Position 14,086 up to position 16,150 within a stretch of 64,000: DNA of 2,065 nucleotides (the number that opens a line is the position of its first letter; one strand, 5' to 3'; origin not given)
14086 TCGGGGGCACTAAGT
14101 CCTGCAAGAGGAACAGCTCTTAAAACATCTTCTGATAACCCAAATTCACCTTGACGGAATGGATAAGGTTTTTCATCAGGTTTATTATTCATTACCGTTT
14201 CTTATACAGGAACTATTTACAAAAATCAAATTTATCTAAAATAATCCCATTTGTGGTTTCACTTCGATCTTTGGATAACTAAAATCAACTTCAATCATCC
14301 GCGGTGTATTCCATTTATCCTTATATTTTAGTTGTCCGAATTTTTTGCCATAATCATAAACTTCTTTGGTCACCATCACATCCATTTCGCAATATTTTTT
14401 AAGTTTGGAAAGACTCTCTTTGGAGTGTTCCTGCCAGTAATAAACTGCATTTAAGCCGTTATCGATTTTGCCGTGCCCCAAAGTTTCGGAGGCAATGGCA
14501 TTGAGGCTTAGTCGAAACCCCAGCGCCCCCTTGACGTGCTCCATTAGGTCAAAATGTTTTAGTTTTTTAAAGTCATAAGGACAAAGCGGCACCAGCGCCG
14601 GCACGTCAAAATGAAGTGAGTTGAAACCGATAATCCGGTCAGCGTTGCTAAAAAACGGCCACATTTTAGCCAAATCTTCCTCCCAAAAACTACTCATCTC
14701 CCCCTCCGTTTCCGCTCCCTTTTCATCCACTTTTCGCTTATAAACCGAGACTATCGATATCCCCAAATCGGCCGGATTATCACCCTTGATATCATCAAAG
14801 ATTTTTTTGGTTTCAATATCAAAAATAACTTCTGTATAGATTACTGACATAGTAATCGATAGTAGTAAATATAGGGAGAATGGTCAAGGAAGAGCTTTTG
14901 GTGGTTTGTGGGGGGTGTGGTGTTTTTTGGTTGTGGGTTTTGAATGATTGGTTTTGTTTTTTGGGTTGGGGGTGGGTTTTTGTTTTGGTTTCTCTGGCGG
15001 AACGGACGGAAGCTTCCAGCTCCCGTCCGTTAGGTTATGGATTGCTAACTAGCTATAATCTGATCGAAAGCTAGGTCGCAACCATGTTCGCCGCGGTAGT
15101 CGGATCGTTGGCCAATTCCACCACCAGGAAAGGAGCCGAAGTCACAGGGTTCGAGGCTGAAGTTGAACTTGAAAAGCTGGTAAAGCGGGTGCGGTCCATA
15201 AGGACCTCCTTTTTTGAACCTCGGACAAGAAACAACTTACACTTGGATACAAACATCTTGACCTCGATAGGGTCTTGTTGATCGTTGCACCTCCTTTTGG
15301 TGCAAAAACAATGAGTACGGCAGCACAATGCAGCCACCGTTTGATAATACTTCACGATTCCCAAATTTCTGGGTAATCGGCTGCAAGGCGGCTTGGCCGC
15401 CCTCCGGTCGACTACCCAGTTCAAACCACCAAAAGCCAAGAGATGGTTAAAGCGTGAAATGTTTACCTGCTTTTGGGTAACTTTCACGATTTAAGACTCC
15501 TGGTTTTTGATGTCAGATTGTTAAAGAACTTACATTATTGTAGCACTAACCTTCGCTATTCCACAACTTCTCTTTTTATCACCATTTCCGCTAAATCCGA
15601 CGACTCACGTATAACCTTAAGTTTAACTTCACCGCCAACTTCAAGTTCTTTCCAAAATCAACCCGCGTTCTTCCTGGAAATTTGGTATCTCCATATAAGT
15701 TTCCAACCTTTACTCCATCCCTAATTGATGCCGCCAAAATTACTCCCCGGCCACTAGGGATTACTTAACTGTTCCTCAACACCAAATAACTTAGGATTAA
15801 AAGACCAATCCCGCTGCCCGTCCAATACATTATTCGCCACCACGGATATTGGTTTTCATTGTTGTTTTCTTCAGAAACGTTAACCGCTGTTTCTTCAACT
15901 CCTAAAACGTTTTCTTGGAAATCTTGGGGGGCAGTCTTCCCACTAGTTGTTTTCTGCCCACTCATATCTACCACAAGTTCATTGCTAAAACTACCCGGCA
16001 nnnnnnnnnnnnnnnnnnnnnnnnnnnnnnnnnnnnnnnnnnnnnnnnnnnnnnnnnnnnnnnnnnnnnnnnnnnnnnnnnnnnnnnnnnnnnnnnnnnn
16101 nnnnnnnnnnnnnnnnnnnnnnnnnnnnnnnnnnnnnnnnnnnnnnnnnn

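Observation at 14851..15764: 914-nt ORF-free, hairpin-dense region closed by a 15-nt inverted repeat, with a 95-nt G/T-only tract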

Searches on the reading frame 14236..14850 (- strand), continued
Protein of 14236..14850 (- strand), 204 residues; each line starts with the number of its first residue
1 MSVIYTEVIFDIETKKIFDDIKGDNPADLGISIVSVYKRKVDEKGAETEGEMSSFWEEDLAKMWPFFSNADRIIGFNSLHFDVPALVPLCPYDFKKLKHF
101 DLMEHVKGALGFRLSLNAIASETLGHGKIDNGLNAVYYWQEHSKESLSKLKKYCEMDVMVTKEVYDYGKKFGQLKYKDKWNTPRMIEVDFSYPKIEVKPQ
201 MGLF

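Call 48: find_encoding_contigs(protein=P0019, flank=2500, max_places=2)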
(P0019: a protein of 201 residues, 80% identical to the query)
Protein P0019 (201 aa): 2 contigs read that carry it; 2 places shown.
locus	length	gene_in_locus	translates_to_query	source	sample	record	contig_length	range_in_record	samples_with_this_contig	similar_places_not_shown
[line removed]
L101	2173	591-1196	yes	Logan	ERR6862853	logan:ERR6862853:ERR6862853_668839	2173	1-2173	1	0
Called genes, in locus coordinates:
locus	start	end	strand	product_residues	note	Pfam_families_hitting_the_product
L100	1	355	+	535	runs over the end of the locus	-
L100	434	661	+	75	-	-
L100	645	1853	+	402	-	PF00817:IMS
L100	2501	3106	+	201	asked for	PF13482:RNase_H_2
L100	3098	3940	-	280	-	PF00892:EamA, PF06027:SLC35F (weak)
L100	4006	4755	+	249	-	-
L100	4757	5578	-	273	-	-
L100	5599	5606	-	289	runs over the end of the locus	PF12705:PDDEXK_1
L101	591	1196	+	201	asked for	PF13482:RNase_H_2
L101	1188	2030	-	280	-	PF00892:EamA, PF06027:SLC35F (weak)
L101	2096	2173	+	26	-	?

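Call 50: find_encoding_contigs(protein=P0006, flank=2500, max_places=2)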
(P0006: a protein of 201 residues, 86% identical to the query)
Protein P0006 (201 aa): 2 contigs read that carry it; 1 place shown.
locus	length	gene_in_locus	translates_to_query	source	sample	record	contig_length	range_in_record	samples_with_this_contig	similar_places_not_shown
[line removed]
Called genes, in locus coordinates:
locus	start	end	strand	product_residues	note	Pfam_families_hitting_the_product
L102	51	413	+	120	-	-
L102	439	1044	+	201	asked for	PF13482:RNase_H_2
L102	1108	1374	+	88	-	-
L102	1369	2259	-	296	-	PF12705:PDDEXK_1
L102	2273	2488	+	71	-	-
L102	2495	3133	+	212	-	PF01479:S4, PF00849:PseudoU_synth_2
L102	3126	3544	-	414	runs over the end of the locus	-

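Call 51: find_encoding_contigs(protein=P0025, flank=2500, max_places=2)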
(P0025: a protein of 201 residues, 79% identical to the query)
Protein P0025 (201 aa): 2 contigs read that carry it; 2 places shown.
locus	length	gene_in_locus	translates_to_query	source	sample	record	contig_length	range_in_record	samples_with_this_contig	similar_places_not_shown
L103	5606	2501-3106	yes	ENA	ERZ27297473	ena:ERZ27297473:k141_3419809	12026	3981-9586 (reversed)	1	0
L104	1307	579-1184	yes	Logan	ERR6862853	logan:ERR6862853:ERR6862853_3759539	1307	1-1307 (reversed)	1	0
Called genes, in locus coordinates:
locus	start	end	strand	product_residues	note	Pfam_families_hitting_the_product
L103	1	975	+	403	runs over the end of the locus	PF00817:IMS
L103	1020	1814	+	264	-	PF13489:Methyltransf_23, PF13847:Methyltransf_31 (weak), PF08241:Methyltransf_11, PF13649:Methyltransf_25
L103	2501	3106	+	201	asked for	PF13482:RNase_H_2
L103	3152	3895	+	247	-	-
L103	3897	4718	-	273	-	-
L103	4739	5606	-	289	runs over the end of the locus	PF12705:PDDEXK_1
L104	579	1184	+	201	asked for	PF13482:RNase_H_2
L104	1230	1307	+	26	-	?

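Call 52: find_encoding_contigs(protein=P0008, flank=2500, max_places=2)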
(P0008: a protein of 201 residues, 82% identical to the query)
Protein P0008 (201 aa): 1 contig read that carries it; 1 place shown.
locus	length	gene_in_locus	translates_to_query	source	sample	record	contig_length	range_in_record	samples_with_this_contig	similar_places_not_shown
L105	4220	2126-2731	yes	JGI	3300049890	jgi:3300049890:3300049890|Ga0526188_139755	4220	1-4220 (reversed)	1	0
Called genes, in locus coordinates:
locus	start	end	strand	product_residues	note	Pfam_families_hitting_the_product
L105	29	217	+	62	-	-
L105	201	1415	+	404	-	PF00817:IMS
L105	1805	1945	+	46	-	-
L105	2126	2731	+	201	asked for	PF13482:RNase_H_2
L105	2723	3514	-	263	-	-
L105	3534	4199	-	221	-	PF12705:PDDEXK_1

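Call 99: search_solved_structures(query=window:14236-14850:-, max_evalue=1)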
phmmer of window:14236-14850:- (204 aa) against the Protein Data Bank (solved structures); distinct sequences matched with E-value up to 1: 6.
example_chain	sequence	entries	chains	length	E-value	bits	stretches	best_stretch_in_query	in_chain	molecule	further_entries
3iay_A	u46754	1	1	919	0.35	13.9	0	48-88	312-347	DNA polymerase delta catalytic subunit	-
6hzf_B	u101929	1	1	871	0.51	13.3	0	129-154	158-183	BPa0997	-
7kc0_A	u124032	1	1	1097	0.53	13.3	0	48-88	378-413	DNA polymerase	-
6p1h_A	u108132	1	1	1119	0.54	13.2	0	48-88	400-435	DNA polymerase delta catalytic subunit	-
6hzf_A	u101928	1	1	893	0.55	13.2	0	129-154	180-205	BPa0997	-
6hze_A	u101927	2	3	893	0.55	13.2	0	129-154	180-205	BPa0997 | BPa0997 N-ter E361S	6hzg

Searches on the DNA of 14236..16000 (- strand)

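Call 4: search_rna_families(source=window, start=14600, end=16000, threshold=evalue, max_evalue=10, show_alignments=3)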
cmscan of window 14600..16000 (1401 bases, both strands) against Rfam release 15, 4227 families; matches with E-value up to 10: 4.
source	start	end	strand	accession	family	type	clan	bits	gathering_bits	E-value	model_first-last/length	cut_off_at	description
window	14968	15025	-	RF02959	DUF3085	Cis-reg;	-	17.8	40.6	3.2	1-76/76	no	DUF3085 RNA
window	14640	14719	-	RF02207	WT1-AS_5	Gene; lncRNA;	-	13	80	3.7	1-79/79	no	WT1 antisense RNA conserved region 5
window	14783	14861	-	RF00012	U3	Gene; snRNA; snoRNA; CD-box;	CL00100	12.9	34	4.1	1-219/219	no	Small nucleolar RNA U3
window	15855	15964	-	RF00114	S15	Cis-reg; leader;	CL00121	12.6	39.5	6.9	1-117/117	no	Ribosomal S15 leader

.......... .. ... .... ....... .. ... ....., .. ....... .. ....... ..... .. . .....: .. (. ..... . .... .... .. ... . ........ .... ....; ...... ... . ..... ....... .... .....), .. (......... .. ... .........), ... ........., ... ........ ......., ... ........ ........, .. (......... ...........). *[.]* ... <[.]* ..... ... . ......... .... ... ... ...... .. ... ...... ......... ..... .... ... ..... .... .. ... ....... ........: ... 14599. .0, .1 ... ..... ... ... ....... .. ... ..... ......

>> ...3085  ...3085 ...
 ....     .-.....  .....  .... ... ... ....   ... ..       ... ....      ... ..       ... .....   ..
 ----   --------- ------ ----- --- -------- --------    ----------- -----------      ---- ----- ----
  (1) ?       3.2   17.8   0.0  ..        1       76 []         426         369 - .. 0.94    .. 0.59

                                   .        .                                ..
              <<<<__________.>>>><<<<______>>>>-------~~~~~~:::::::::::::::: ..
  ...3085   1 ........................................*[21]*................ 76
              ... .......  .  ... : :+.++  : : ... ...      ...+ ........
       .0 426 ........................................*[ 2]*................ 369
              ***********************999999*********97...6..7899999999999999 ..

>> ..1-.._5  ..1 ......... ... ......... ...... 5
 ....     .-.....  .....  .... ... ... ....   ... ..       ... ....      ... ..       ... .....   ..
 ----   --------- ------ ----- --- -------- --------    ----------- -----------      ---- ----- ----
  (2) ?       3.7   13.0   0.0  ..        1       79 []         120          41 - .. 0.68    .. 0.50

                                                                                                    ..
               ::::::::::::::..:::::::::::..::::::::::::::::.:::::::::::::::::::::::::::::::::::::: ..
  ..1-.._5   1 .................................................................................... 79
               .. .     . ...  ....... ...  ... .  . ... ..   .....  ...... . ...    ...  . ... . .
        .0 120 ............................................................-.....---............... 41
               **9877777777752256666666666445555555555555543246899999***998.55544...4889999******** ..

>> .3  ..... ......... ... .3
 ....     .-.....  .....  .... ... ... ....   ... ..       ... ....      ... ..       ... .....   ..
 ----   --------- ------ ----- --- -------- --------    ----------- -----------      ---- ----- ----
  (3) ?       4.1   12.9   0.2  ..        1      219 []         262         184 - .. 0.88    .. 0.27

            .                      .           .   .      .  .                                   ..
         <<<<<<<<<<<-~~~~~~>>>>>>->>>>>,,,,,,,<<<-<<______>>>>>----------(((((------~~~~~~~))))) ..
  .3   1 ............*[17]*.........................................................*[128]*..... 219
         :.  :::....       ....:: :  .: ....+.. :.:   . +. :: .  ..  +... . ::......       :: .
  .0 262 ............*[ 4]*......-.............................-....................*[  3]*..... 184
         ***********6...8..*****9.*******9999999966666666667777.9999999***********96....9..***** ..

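Call 25: search_rna_families(sources=[L042, L045], threshold=evalue, max_evalue=1)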
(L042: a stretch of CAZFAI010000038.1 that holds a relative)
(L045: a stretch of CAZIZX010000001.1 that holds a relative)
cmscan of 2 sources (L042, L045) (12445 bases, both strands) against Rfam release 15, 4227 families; matches with E-value up to 1: 1.
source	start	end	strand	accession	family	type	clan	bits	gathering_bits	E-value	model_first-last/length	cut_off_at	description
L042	6184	6451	-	RF02250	Six3os1_5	Gene; lncRNA;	-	22.3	50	0.032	1-272/272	no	Six3os1 conserved region 5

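Call 56: search_rna_families(sources=[L018, L105, L091], threshold=evalue, max_evalue=1)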
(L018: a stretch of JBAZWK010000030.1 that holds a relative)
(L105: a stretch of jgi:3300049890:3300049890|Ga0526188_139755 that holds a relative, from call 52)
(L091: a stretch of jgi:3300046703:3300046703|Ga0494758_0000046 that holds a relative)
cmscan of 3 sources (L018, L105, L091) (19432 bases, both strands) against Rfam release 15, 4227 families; matches with E-value up to 1: 1.
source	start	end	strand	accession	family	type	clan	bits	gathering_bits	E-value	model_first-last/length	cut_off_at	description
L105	1429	1503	-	RF00273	SNORD59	Gene; snRNA; snoRNA; CD-box;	CL00065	26.1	45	0.15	1-73/73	no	Small nucleolar RNA SNORD59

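Call 64: build_rna_model(alignment_id=A5, structure=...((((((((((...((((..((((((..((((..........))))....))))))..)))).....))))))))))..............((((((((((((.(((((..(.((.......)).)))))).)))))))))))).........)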
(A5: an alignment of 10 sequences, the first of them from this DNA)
Model R1 built from alignment A5 (10 sequences, 155 columns); structure: as given.
model positions 142; base pairs 44; branch points 1; effective number of sequences 1.85; information 0.59 bits per position. Calibrated on 0.2 Mb of random sequence (short: E-values are rough).
structure used (alignment columns):
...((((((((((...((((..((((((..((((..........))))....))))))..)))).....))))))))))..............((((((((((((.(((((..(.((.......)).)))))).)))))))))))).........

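Call 65: search_with_rna_model(model_id=R1, sources=[window, L011, L012, L013, L014, L015, L016, L017, L018, L019, L020, L021, L022, L023, L024, L025, L026, L027, L028, L029, L030, L031, L032, L033, L034, L035, L036, L037, L038, L039, L040, L041, L042, L043, L044, L045, L046, L047, L048, L049, L050, L051, L052, L053, L054, L055, L056, L057, L058, L059, L060, L061, L062, L063, L064, L065, L066, L067, L068, L069, L070, L071, L072, L073, L074, L075, L076, L077, L078, L079, L080, L081, L082, L083, L084, L085, L086, L087, L088, L089, L090, L091, L093, L095, L097, L098, L100, L101, L102, L103, L104, L105], max_evalue=1)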
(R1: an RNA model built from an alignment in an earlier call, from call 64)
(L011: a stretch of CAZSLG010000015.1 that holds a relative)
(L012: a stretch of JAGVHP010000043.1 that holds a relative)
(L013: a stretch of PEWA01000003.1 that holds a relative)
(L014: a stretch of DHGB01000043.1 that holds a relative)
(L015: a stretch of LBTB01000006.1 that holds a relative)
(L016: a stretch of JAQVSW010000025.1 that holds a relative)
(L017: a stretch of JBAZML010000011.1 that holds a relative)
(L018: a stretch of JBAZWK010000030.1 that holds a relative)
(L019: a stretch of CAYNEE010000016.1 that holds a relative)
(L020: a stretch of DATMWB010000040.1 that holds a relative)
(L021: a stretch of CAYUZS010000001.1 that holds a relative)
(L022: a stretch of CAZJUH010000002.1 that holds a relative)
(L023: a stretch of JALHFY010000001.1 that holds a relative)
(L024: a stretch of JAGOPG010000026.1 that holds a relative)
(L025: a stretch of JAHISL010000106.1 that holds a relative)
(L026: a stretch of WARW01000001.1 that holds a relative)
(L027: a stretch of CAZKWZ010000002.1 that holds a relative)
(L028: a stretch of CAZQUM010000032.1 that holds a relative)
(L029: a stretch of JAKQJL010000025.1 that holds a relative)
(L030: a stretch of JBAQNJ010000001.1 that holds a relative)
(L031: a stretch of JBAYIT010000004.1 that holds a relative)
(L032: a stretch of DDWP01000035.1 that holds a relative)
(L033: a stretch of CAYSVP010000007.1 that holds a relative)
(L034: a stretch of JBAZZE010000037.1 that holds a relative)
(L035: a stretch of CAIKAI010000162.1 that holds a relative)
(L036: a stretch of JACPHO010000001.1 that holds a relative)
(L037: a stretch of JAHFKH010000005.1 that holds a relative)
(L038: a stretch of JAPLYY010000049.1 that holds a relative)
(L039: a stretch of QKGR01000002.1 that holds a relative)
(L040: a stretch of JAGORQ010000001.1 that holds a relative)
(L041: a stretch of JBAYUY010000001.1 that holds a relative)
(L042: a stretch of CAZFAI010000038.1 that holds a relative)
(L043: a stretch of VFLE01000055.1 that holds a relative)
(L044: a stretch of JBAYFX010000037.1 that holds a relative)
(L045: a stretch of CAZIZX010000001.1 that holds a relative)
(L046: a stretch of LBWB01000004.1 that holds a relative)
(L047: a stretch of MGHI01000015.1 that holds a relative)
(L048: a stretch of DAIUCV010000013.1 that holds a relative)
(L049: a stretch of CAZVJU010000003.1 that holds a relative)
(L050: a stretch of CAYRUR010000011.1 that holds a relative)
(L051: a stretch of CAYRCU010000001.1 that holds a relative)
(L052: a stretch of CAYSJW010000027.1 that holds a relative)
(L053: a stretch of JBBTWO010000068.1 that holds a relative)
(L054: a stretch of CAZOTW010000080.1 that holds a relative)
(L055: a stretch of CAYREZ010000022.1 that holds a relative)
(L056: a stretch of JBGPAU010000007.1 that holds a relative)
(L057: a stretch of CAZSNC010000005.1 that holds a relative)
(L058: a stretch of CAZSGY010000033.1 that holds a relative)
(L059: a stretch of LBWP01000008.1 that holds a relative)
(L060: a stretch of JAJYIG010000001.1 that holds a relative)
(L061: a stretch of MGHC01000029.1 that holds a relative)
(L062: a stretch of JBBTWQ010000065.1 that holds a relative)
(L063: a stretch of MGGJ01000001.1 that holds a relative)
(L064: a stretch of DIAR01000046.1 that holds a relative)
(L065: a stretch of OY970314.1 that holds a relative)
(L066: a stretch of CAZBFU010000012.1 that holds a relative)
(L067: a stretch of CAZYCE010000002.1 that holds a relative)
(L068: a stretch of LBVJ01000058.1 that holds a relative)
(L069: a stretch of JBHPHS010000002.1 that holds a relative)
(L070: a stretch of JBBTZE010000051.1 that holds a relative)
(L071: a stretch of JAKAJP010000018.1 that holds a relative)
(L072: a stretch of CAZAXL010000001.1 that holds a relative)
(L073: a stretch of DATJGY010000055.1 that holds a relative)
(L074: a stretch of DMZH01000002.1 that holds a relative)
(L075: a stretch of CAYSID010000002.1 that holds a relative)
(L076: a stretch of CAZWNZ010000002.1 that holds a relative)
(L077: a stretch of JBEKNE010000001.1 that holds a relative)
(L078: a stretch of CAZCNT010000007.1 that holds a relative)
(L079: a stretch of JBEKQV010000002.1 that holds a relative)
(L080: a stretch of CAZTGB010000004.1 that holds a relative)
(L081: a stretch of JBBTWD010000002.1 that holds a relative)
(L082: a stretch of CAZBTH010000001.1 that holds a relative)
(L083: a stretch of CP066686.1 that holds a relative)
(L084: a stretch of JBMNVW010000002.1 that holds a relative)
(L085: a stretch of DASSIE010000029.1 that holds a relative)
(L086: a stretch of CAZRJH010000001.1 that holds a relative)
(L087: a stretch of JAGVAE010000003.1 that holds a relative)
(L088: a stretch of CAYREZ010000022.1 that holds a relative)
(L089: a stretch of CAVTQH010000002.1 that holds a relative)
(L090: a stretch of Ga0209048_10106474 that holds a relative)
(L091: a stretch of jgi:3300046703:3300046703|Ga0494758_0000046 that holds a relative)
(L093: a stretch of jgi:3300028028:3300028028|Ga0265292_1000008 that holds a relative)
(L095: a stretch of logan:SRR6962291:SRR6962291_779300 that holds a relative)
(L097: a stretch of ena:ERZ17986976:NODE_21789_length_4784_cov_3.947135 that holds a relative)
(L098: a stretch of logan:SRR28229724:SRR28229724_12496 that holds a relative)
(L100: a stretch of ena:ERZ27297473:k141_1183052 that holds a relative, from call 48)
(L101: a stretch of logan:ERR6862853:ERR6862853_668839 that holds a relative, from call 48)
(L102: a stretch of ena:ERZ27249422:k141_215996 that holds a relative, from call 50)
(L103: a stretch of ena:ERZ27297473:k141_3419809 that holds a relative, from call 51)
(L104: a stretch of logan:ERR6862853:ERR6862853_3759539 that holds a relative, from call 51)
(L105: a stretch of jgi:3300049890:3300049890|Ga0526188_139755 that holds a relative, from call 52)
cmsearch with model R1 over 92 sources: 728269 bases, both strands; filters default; matches with E-value up to 1: 31.
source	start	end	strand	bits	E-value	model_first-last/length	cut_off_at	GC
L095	2384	2525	+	145.6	4.1e-30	1-142/142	no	0.35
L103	1918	2058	+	144.8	6.3e-30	1-142/142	no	0.36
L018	3431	3571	+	140.6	5.5e-29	1-142/142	no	0.35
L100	1906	2045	+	139.9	7.9e-29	1-142/142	no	0.33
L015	3443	3584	+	134.4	1.4e-27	1-142/142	no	0.29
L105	1466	1603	+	133.7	2e-27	1-142/142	no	0.31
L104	1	136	+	129.2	2.1e-26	6-142/142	5'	0.38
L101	1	135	+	124.4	2.5e-25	6-142/142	5'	0.34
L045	164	309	+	118.6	5.1e-24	1-142/142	no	0.32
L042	3490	3636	+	117.5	9.6e-24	1-142/142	no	0.34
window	15366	15507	-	115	3.4e-23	1-142/142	no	0.49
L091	2346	2483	+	111.3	2.4e-22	1-142/142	no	0.39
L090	2018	2149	+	98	2.4e-19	1-133/142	3'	0.39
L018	3369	3503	-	43.1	6.4e-07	1-142/142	no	0.3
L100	1890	1979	-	40.6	2.4e-06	1-142/142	no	0.29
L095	2369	2458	-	39.6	4e-06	1-142/142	no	0.29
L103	1903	1992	-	39.3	4.5e-06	1-142/142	no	0.29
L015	3371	3517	-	39.3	4.6e-06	1-142/142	no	0.3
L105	1400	1538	-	39.2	5e-06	1-142/142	no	0.27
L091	2316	2420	-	38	9e-06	1-142/142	no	0.32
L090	1988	2093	-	34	7.4e-05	1-142/142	no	0.32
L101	1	69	-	31.9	0.00022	1-70/142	3'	0.3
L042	3471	3566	-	30.1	0.00055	1-142/142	no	0.33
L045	151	241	-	28.8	0.0011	1-142/142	no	0.32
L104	1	70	-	27.9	0.0018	1-70/142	3'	0.3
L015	3531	3583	-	24.7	0.0096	86-138/142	no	0.19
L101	84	130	-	24.4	0.011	90-137/142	no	0.36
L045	251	341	-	23.6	0.016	1-142/142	no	0.34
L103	2007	2053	-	23.4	0.018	90-137/142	no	0.43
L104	85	131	-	23.4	0.018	90-137/142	no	0.43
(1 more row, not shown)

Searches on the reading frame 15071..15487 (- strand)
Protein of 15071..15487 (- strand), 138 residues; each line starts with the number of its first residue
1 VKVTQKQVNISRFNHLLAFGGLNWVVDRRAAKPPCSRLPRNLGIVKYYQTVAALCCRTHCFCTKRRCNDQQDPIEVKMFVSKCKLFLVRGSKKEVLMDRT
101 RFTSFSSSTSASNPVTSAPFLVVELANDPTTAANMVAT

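Call 8: search_protein_families(library=pfam, proteins=[window:15071-15487:-], max_evalue=0.01)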
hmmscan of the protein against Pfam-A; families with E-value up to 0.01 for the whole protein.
window:15071-15487:- (138 aa): 0 families

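Call 93: find_homologous_proteins(query=window:15071-15487:-, max_evalue=10)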
Query window:15071-15487:- (138 aa): 2 proteins with E <= 10 among 15 candidates.
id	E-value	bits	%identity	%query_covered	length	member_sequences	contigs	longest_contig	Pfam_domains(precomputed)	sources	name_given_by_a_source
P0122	1.5e-87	308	100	100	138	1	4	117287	-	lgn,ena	-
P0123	1.1e-15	76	91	31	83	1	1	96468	-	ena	-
